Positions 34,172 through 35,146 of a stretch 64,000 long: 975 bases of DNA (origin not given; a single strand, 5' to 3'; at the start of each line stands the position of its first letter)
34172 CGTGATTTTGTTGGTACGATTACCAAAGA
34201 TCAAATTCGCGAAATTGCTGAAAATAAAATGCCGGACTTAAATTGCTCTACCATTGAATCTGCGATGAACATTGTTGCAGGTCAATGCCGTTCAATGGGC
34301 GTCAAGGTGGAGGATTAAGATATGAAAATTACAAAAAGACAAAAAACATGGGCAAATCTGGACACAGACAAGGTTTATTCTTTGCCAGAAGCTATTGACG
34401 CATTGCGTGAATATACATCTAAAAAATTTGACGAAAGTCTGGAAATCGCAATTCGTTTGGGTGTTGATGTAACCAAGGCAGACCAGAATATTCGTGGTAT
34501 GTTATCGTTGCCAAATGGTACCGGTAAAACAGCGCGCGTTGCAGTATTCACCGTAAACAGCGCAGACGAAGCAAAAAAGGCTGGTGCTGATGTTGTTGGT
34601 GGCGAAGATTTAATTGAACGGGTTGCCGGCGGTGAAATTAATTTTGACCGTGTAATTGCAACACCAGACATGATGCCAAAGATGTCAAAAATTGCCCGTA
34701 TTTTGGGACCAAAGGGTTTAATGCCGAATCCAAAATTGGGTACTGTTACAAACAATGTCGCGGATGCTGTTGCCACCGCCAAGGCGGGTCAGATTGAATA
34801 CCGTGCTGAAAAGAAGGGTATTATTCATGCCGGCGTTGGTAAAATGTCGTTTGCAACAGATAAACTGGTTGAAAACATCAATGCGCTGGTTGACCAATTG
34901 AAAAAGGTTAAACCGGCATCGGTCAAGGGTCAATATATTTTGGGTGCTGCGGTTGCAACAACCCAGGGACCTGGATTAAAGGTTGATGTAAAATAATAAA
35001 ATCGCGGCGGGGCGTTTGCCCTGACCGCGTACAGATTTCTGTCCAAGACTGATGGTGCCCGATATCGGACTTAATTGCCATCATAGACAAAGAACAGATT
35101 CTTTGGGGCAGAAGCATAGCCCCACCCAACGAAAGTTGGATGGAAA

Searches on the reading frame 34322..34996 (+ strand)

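Call 5: search_protein_families(library=pfam, proteins=[window:34322-34996:+], max_evalue=1)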
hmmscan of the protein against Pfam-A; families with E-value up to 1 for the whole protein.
window:34322-34996:+ (224 aa): 4 families
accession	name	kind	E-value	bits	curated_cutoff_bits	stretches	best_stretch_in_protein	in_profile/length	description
PF00687.26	Ribosomal_L1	-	6.1e-61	205.9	32.2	1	28-217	1-198/198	Ribosomal protein L1p/L10e family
PF12953.12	DUF3842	-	0.035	14.9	28.5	1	120-178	61-120/130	Domain of unknown function (DUF3842)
PF18216.6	N_formyltrans_C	-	0.042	14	25.8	1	8-32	3-27/52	N-formyltransferase dimerization C-terminal domain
PF04851.21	ResIII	-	0.16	12.3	22.5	1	37-83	20-49/164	Type III restriction enzyme, res subunit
